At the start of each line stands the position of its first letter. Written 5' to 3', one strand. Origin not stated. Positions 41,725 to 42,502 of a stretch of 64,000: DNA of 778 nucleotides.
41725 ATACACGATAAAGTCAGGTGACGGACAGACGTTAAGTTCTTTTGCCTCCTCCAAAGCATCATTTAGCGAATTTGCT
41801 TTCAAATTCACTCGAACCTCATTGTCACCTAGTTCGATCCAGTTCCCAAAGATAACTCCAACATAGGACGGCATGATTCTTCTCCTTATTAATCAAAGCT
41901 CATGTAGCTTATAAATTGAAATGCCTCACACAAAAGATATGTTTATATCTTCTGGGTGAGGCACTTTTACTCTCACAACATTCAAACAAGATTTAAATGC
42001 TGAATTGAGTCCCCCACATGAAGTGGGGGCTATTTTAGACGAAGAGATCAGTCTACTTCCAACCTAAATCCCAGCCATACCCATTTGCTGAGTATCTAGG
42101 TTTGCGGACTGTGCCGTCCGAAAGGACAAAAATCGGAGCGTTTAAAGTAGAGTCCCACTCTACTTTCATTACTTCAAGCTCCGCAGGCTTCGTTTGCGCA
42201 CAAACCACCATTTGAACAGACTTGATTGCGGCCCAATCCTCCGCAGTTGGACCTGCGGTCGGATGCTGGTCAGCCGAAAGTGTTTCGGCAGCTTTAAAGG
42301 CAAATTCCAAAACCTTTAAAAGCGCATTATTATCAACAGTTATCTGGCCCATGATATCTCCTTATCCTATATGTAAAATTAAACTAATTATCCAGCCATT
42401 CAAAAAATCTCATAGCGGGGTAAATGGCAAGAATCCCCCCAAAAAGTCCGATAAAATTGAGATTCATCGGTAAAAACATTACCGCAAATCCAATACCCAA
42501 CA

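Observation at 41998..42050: Conserved hairpin element placed inside both island operons (copy A)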

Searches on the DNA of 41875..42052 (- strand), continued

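Call 54: search_with_rna_model(model_id=R1, sources=[L023, L024, L025], filters=off, max_evalue=5, show_alignments=3)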
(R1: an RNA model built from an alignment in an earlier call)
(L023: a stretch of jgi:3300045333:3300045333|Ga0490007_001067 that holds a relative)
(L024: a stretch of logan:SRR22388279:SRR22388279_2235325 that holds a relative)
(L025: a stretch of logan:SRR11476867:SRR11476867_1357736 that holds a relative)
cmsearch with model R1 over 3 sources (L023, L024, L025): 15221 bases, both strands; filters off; matches with E-value up to 5: 9.
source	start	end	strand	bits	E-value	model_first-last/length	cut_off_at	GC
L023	4914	4999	-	10.6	0.28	1-87/87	no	0.37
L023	962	1013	+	8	1.7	1-87/87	no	0.29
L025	2224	2245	+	7.8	1.8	41-65/87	no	0.18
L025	4731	4766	+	7.6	2.2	33-72/87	no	0.61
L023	1745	1783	+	7.4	2.4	35-70/87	no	0.41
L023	3579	3629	+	7.3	2.7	1-87/87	no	0.57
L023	4123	4176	+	7.1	3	1-87/87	no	0.46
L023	4853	4921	+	7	3.2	1-87/87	no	0.33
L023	5792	5869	+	6.7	3.9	1-87/87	no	0.53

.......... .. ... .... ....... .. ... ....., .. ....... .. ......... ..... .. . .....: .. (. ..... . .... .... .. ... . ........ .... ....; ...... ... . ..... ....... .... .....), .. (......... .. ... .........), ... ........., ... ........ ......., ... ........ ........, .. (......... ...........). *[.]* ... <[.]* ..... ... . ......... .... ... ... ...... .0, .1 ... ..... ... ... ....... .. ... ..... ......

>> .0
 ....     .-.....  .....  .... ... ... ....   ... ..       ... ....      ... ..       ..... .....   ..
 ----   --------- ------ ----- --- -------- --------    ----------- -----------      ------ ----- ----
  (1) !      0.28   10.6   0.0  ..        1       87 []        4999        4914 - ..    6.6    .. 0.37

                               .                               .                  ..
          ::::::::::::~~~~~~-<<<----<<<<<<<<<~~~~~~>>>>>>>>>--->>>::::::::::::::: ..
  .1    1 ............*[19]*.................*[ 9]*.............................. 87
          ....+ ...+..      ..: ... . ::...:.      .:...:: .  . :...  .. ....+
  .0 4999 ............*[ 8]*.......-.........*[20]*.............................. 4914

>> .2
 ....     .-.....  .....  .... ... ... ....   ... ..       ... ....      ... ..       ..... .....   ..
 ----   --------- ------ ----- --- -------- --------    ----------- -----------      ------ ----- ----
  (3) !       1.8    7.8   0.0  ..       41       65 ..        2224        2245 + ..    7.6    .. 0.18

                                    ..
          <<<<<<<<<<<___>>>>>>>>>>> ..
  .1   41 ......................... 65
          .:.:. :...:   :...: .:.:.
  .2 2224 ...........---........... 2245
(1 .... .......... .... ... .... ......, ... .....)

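Call 73: search_dna_similar(query=window:41875-42052:-, collection=phages, mode=distant, max_evalue=0.01)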
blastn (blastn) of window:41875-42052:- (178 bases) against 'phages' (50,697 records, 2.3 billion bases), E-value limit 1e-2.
No match.

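Call 93: build_rna_model(alignment_id=A5, structure=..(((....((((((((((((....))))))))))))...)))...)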
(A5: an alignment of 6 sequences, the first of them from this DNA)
Model R2 built from alignment A5 (6 sequences, 46 columns); structure: as given.
model positions 43; base pairs 15; branch points 0; effective number of sequences 6; information 1.108 bits per position. Calibrated on 0.2 Mb of random sequence (short: E-values are rough).
structure used (alignment columns):
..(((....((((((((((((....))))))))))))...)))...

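Call 94: search_with_rna_model(model_id=R2, source=window, filters=off, max_evalue=1)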
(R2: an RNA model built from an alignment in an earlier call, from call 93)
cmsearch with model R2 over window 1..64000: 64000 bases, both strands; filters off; matches with E-value up to 1: 8.
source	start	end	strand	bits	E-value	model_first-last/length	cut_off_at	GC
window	44422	44465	-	62.1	7.4e-16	1-43/43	no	0.34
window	41968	42010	-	59.5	4.5e-15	1-43/43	no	0.3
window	43801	43841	-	44.8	1.3e-10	1-43/43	no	0.24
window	44430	44458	+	16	0.071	9-36/43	no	0.31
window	42671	42711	+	15.5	0.098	1-43/43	no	0.12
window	44984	45026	+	14.1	0.27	1-43/43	no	0.3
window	2380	2408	-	12.4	0.87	1-43/43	no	0.38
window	37315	37336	-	12.3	0.94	12-32/43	no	0.18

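Call 95: search_with_rna_model(model_id=R2, sources=[L016, L018, L021, L023, L024, L025, L009, L015], filters=off, max_evalue=1, show_alignments=4)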
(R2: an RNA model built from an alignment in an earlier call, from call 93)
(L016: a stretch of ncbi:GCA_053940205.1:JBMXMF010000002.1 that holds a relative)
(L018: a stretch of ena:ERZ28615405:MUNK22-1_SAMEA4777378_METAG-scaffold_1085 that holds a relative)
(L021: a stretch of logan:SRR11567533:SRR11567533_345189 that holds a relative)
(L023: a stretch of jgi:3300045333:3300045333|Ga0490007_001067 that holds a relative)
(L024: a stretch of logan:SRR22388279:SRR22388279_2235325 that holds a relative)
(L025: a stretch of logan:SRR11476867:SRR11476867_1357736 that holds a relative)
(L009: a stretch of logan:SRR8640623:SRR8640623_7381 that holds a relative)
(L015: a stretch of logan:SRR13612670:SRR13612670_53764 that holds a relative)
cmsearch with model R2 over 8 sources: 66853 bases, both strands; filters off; matches with E-value up to 1: 11.
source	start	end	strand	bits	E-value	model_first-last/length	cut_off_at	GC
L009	274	317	+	61.7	9.8e-16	1-43/43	no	0.34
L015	622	663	+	47.8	1.7e-11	1-43/43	no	0.33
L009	896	936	+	44.8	1.3e-10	1-43/43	no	0.24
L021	9811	9847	-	15.7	0.092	1-43/43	no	0.32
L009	281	309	-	14.6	0.19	9-36/43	no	0.28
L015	628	655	-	13.5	0.44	9-37/43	no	0.29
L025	1090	1130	-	12.9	0.63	1-43/43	no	0.37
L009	1150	1189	-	12.7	0.72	1-43/43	no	0.28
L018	9249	9297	+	12.7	0.73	1-43/43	no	0.39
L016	7571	7602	+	12.7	0.73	1-43/43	no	0.38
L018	2213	2237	-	12.3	0.96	1-43/43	no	0.16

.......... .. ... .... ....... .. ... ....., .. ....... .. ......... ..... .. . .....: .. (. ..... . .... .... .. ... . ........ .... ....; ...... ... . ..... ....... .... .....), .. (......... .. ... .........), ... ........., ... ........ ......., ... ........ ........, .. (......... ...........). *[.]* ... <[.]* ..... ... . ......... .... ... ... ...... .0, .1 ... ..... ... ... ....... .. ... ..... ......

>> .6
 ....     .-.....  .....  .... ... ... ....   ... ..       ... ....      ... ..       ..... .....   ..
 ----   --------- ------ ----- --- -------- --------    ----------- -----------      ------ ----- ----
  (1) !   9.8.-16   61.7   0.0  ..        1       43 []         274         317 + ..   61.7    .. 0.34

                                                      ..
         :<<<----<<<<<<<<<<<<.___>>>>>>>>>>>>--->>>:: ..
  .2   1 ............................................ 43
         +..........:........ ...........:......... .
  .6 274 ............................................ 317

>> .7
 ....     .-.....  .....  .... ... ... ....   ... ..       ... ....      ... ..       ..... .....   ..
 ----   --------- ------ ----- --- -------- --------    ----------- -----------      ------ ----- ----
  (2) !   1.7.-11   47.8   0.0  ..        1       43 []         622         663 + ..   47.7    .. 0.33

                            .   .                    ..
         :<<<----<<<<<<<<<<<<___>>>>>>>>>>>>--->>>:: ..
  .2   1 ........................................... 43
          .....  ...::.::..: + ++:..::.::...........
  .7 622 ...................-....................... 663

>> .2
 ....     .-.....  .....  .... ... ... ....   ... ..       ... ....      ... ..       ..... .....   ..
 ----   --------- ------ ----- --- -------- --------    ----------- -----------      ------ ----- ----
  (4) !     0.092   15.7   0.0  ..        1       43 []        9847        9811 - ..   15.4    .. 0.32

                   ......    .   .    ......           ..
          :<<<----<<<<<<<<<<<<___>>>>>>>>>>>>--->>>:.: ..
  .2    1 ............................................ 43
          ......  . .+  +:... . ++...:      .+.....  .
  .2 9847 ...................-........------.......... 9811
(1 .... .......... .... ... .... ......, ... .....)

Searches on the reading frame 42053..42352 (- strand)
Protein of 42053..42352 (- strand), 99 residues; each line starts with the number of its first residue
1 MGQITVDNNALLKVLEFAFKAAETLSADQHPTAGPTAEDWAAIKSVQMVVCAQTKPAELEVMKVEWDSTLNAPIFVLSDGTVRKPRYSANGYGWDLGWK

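Call 7: search_protein_families(library=pfam, proteins=[window:42053-42352:-], max_evalue=0.1)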
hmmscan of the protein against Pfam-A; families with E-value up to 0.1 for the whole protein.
window:42053-42352:- (99 aa): 0 families

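Call 13: search_protein_families(library=phrogs, proteins=[window:42053-42352:-], max_evalue=0.1)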
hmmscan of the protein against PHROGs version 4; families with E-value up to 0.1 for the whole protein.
window:42053-42352:- (99 aa): 0 families

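Call 14: search_protein_families(library=padloc, proteins=[window:42053-42352:-], max_evalue=0.1)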
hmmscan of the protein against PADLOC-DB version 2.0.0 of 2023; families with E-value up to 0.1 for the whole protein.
window:42053-42352:- (99 aa): 0 families

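Call 18: find_encoding_contigs(protein=window:42053-42352:-, flank=10000, max_places=10)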
Protein window:42053-42352:- (99 aa): 4 contigs read that carry it; 4 places shown.
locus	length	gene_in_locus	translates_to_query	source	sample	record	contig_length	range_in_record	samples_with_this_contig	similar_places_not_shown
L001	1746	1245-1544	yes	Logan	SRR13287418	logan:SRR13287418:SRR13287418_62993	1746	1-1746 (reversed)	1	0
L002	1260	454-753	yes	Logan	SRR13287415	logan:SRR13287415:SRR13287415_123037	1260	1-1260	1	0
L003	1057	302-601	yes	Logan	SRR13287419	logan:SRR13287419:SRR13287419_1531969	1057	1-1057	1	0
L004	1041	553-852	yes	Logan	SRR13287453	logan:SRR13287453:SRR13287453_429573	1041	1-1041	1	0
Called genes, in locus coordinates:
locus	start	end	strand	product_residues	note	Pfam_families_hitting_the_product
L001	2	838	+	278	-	?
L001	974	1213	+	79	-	-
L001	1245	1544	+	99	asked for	-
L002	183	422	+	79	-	-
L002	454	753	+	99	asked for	-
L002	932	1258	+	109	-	?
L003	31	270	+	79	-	-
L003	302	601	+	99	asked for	-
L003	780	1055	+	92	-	?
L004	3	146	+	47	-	?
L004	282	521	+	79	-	-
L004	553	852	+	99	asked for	-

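Call 40: search_protein_families(library=ncbifam, proteins=[window:42053-42352:-], max_evalue=1)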
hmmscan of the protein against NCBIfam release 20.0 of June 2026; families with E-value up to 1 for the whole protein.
window:42053-42352:- (99 aa): 0 families
